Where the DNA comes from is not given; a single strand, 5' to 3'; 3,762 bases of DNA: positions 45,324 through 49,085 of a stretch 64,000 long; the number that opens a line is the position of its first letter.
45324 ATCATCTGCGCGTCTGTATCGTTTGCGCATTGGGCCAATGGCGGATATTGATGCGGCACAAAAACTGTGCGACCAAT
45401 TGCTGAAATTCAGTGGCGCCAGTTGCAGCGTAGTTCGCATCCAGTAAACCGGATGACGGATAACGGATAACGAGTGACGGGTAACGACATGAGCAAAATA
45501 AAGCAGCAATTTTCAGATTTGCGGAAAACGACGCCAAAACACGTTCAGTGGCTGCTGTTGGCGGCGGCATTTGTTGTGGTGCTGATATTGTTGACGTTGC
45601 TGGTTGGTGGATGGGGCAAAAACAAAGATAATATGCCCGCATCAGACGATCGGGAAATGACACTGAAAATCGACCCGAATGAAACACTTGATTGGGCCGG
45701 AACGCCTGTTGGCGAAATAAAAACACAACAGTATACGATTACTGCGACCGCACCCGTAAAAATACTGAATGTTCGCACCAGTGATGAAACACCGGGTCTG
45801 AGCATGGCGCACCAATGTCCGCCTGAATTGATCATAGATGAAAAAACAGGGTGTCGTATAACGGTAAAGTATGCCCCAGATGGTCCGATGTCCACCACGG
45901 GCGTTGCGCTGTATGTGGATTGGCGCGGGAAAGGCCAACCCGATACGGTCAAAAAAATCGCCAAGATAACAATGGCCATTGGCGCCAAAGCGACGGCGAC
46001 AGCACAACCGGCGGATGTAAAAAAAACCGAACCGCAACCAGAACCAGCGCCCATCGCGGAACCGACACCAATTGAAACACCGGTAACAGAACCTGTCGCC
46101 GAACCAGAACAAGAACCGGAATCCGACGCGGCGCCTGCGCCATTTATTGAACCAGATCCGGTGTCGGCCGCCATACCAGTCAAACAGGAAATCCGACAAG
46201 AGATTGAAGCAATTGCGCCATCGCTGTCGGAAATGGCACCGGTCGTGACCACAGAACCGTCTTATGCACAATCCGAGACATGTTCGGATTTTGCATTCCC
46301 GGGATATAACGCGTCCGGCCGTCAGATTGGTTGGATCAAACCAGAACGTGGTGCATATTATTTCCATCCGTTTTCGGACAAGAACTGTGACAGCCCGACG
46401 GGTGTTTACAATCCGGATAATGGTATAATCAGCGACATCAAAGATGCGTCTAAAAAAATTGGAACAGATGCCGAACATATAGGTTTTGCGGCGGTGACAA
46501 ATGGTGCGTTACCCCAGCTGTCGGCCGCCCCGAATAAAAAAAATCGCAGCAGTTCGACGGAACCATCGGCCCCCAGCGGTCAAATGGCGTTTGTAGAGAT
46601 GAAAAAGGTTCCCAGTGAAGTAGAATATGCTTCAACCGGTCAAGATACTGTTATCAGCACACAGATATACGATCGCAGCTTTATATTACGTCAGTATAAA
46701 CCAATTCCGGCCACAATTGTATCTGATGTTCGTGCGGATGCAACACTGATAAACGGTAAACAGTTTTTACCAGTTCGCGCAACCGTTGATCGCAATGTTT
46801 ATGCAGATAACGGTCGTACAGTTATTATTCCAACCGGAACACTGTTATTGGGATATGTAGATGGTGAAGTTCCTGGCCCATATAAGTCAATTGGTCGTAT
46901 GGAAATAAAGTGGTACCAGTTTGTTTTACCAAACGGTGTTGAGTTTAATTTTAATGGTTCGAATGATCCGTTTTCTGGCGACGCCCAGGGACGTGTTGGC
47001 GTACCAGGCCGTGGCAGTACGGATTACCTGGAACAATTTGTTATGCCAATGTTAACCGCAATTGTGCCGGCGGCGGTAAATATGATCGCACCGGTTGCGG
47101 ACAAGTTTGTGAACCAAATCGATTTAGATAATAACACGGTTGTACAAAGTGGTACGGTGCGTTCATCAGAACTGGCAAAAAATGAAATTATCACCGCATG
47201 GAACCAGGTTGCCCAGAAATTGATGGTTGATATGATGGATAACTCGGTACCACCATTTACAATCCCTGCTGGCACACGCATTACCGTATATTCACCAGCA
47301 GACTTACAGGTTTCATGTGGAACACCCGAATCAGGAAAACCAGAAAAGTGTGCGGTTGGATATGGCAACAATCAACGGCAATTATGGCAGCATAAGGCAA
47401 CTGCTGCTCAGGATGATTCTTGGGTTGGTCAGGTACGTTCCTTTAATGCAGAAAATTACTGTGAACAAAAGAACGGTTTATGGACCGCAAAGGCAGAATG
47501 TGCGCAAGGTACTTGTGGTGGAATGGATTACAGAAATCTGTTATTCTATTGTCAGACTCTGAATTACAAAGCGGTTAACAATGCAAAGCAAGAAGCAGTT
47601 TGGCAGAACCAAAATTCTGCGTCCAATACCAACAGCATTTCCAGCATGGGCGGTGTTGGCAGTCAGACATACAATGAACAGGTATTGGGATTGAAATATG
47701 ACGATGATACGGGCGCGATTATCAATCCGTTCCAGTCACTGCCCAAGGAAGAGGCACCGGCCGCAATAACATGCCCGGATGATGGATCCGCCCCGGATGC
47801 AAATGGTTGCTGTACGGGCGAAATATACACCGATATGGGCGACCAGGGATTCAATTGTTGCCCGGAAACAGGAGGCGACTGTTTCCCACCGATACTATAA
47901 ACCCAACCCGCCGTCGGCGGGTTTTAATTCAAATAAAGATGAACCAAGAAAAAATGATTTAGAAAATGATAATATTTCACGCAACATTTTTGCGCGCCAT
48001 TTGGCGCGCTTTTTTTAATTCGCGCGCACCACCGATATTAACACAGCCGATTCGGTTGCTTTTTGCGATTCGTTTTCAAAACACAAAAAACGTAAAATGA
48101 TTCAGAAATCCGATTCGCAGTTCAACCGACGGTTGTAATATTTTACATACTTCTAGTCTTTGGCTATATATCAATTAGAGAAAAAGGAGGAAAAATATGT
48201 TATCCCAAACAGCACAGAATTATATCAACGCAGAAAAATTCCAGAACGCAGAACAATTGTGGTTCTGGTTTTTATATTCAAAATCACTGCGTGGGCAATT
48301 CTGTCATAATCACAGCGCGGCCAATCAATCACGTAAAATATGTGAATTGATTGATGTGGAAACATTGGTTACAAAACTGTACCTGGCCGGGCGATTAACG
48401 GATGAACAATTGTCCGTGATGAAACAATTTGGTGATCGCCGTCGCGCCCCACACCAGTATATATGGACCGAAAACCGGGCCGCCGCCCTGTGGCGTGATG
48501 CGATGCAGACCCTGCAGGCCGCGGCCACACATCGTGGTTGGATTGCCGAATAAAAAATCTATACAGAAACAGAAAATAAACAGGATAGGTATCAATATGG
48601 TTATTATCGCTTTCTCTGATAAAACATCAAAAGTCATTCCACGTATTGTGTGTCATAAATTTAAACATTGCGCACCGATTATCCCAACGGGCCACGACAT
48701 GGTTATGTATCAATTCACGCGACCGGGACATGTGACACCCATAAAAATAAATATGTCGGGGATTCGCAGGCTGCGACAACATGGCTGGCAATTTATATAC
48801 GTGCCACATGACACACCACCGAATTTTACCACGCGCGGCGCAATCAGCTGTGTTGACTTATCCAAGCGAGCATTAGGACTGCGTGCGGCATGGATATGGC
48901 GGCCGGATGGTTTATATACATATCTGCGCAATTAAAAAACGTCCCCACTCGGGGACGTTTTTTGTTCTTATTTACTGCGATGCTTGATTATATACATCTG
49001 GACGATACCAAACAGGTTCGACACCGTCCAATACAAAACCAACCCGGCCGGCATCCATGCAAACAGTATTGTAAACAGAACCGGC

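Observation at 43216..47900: Isolated virB8-virB9-virB10-like trio with a SPOR-like VirB9 tail and an oversized Cys-rich VirB10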

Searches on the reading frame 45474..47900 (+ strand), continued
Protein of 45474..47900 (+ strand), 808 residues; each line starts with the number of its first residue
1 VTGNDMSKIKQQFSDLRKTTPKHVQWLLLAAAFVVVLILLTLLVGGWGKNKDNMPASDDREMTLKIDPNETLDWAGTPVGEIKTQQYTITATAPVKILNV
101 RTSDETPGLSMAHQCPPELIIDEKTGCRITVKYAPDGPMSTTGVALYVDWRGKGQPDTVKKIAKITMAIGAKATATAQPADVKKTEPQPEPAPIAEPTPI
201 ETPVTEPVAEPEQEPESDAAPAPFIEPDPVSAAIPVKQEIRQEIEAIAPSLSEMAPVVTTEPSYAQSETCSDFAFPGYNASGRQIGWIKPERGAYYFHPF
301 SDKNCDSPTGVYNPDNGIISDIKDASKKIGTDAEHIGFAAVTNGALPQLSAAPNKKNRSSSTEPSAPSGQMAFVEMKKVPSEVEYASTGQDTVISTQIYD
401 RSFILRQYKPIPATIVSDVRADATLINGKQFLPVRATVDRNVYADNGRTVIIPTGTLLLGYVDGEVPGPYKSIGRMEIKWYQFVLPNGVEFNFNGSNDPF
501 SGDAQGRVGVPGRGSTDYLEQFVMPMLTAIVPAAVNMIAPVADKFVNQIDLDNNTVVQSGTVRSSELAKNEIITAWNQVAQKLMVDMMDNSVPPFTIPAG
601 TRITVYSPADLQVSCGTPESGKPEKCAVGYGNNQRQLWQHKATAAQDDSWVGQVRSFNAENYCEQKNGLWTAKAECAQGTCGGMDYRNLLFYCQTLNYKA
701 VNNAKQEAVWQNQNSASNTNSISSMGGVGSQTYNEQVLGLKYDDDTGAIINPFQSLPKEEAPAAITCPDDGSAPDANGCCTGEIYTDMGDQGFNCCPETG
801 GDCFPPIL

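Call 78: fold_search(model_id=the predicted structure, library=pdb)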
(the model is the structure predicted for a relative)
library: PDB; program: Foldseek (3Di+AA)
matches with E <= 10: 1693; with E <= 0.001: 59
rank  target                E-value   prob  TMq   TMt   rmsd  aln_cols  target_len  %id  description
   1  8k2j                  1.1e-05  1.00  0.11  0.16   7.3       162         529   18  Crystal structure of Group 3 Oligosaccharide/Monosaccharide-releasing beta-N-acetylgalactosaminidase NgaDssm, apo form (released 2024-04-24)
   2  7som_J                4.5e-05  1.00  0.13  0.15  14.6       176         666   11  Ciliary C2 central pair apparatus isolated from Chlamydomonas reinhardtii (released 2022-04-13)
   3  7ptb                  6.0e-05  1.00  0.12  0.28   3.6       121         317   16  Crystal structure of the SPD-2 domain of human CEP192 (released 2022-04-06)
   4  2ys4_MODEL_1_A        8.0e-05  1.00  0.11  0.51   4.8       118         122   13  Solution structure of the N-terminal PapD-like domain of HYDIN protein from human (released 2008-04-08)
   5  7sqc_T0               8.4e-05  1.00  0.11  0.16  11.6       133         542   15  Ciliary C1 central pair apparatus isolated from Chlamydomonas reinhardtii (released 2022-04-13)
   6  5fqe_A                1.1e-04  1.00  0.11  0.15   6.9       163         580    7  The details of glycolipid glycan hydrolysis by the structural analysis of a family 123 glycoside hydrolase from Clostr (released 2016-03-30)
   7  7sqc_O1               1.3e-04  1.00  0.12  0.15   3.3       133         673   14  Ciliary C1 central pair apparatus isolated from Chlamydomonas reinhardtii (released 2022-04-13)
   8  7o3j_A                1.4e-04  1.00  0.09  0.28  17.5       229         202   16  O-layer structure (TrwH/VirB7, TrwF/VirB9CTD, TrwE/VirB10CTD) of the outer membrane core complex from the fully-assemb (released 2022-06-22)
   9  7sqc_T1               1.5e-04  1.00  0.11  0.15   4.0       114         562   18  Ciliary C1 central pair apparatus isolated from Chlamydomonas reinhardtii (released 2022-04-13)
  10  5fr0                  1.5e-04  1.00  0.11  0.14   7.6       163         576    9  The details of glycolipid glycan hydrolysis by the structural analysis of a family 123 glycoside hydrolase from Clostrid (released 2016-03-30)
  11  5fqe_B                1.6e-04  1.00  0.11  0.15   7.0       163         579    6  The details of glycolipid glycan hydrolysis by the structural analysis of a family 123 glycoside hydrolase from Clostr (released 2016-03-30)
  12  5fqg_A                1.6e-04  1.00  0.11  0.15   7.0       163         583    6  The details of glycolipid glycan hydrolysis by the structural analysis of a family 123 glycoside hydrolase from Clostr (released 2016-03-30)
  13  9ijj_E                1.7e-04  1.00  0.11  0.17   3.8       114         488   20  In situ structure of the central apparatus in mouse sperm axoneme. (released 2025-06-04)
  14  3qbt_F                1.7e-04  1.00  0.11  0.53   4.2       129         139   11  Crystal structure of OCRL1 540-678 in complex with Rab8a:GppNHp (released 2011-03-23)
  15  2e6j_MODEL_1_A        1.7e-04  1.00  0.11  0.61   5.2       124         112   14  Solution structure of the C-terminal PapD-like domain from human HYDIN protein (released 2007-07-03)
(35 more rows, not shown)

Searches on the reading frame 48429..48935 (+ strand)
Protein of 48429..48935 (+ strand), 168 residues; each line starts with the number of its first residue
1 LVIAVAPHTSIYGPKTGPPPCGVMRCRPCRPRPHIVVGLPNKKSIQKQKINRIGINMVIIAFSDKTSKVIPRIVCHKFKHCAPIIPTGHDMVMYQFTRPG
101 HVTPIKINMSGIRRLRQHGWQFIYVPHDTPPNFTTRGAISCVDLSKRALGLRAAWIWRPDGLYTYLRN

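Call 16: search_protein_families(library=pfam, proteins=[window:48429-48935:+], max_evalue=0.01)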
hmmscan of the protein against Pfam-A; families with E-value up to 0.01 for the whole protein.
window:48429-48935:+ (168 aa): 0 families
